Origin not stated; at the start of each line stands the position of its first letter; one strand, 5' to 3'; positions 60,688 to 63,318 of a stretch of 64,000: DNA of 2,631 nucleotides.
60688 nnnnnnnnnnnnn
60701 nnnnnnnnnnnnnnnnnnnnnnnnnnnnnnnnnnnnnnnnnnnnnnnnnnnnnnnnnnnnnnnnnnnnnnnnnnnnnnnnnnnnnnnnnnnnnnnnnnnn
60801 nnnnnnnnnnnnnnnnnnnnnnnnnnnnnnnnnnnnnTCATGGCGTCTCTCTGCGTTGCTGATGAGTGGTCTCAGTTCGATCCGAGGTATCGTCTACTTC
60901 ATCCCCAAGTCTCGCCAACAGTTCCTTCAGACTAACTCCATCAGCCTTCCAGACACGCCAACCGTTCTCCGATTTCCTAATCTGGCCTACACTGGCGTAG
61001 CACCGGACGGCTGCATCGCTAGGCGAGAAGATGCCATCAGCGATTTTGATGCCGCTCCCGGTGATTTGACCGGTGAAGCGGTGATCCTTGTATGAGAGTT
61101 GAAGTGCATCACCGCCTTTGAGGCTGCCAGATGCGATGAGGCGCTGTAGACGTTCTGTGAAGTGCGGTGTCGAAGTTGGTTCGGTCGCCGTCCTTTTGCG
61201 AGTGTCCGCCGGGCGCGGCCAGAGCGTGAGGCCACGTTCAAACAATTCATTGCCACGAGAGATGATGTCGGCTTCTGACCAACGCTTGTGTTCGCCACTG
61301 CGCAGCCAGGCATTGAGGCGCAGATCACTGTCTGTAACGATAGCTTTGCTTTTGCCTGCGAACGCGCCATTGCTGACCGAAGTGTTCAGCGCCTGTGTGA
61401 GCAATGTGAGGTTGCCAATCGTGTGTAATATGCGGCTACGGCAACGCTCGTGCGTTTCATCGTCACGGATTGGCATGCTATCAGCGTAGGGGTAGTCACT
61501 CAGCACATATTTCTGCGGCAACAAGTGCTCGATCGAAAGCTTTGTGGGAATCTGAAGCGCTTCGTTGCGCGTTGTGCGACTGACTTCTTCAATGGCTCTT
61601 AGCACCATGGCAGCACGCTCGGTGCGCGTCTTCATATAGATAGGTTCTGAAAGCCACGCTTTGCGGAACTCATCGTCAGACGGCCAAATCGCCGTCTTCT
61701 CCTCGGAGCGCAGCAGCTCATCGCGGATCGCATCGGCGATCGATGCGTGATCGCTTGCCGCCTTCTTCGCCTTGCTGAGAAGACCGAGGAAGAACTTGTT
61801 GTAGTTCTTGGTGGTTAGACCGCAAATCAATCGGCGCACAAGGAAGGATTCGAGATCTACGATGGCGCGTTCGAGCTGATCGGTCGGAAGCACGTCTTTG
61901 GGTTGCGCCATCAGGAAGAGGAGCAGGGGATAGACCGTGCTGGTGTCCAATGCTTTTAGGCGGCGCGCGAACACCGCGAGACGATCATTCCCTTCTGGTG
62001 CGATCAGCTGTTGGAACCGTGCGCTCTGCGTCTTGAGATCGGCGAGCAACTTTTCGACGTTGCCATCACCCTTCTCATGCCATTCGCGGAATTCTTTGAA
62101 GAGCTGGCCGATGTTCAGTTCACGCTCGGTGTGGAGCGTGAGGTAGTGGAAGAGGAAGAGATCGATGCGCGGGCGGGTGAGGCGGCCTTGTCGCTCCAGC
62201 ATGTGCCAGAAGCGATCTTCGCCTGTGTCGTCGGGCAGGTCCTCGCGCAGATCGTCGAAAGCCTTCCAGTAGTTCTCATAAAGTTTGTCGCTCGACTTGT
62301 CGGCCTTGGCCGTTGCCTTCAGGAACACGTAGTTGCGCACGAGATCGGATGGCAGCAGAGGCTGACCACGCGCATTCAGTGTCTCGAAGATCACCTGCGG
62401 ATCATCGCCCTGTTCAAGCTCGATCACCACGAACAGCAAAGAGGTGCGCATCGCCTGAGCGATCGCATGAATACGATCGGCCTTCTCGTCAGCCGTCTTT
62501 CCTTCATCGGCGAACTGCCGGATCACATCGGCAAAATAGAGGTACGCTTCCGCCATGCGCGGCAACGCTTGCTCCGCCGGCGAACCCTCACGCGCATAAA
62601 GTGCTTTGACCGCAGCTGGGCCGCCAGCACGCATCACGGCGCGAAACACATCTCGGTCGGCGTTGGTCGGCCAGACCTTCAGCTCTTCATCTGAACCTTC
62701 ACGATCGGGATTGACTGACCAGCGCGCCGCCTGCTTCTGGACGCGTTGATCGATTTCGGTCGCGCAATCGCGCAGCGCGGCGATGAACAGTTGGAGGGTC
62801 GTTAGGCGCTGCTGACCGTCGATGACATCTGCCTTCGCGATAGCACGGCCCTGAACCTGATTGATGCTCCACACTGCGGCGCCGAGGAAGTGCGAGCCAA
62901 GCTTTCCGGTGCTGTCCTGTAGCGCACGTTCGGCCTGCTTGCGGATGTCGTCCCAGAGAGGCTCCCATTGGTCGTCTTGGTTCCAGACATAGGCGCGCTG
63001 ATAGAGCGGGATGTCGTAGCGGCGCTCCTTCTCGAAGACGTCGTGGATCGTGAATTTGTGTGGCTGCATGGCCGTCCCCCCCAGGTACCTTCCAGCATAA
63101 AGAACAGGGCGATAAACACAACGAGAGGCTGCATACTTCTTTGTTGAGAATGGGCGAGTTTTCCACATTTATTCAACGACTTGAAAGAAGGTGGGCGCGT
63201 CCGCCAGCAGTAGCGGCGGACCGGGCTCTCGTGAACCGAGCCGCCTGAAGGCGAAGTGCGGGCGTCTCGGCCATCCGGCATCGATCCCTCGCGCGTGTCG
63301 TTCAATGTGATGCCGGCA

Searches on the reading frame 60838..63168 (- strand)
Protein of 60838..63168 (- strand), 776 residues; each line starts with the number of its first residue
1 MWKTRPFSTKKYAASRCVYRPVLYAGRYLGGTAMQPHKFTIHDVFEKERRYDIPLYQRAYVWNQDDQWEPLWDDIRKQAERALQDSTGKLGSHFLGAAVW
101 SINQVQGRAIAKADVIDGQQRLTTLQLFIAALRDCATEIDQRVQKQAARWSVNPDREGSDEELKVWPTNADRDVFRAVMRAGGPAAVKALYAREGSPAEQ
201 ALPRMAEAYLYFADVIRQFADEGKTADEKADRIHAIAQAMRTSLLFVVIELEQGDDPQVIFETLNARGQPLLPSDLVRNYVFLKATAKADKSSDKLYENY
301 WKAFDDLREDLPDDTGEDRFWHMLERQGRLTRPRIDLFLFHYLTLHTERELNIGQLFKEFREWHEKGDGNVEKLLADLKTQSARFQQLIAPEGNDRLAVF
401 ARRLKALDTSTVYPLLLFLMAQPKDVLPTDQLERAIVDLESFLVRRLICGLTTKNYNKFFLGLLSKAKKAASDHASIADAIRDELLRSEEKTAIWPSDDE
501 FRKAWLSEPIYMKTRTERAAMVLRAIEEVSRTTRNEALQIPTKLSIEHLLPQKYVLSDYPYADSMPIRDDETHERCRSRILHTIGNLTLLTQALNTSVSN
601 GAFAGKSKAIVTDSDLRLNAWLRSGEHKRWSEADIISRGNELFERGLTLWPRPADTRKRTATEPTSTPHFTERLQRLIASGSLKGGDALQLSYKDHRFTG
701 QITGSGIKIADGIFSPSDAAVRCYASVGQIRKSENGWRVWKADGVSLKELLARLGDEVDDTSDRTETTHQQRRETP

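Call 5: search_protein_families(library=pfam, proteins=[window:60838-63168:-], max_evalue=0.01)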
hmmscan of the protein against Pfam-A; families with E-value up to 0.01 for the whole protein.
window:60838-63168:- (776 aa): 3 families
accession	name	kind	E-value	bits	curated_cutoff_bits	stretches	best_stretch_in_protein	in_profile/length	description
PF03235.19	GmrSD_N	-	4.5e-35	122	33.2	1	41-282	1-199/199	GmrSD restriction endonuclease, N-terminal domain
PF07510.16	GmrSD_C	-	1.9e-24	86.6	23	1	495-644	1-137/138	GmrSD restriction endonucleases, C-terminal domain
PF18755.6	RAMA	-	7.4e-08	32.7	35.2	1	657-754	4-101/107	Restriction Enzyme Adenine Methylase Associated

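Call 6: search_protein_families(library=ncbifam, proteins=[window:60838-63168:-], max_evalue=0.01)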
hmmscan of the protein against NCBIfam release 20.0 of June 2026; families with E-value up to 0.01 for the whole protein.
window:60838-63168:- (776 aa): 0 families

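Call 7: search_protein_families(library=padloc, proteins=[window:60838-63168:-], max_evalue=0.001)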
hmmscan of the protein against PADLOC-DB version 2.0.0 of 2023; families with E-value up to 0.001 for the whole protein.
window:60838-63168:- (776 aa): 34 families (the best 25 are shown)
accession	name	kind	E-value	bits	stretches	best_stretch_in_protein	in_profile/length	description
PDLC02693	Orf5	-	8.5e-103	343.2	1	43-650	1-542/543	Orf5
PDLC03655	mREase_IV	-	3.8e-78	261.5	1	35-652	2-627/629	Type IV methyl-directed restriction enzyme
PDLC04155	HEC-06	-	6.9e-63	211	1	34-651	5-559/562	-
PDLC04157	HEC-06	-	1.3e-59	200.3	1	47-651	19-556/558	-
PDLC04154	HEC-06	-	7.8e-53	178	1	34-650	7-564/569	-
PDLC02687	Orf5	-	6.4e-45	151.9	2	203-632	159-540/543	Orf5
PDLC02700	Orf5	-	1.7e-44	150.5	2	44-291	6-233/555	Orf5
PDLC02695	Orf5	-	2e-41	140.1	1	34-647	3-598/601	Orf5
PDLC02702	Orf5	-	4.3e-40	136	1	50-651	2-542/543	Orf5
PDLC02701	Orf5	-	1.5e-28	97.7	2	35-302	4-268/596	Orf5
PDLC02691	Orf5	-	2.9e-28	96.8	2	48-300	18-267/579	Orf5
PDLC02692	Orf5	-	2.1e-24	84.1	1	48-644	5-550/558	Orf5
PDLC02686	Orf5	-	2.7e-24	83.6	1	41-323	10-273/566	Orf5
PDLC02694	Orf5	-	1.2e-22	78.3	1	38-282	5-244/574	Orf5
PDLC02696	Orf5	-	6.3e-20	69.6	2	51-132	1-71/558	Orf5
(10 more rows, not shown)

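Call 54: find_encoding_contigs(protein=window:60838-63168:-, flank=10000, max_places=2)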
Protein window:60838-63168:- (776 aa): no gene with exactly this product is on record in the collection.
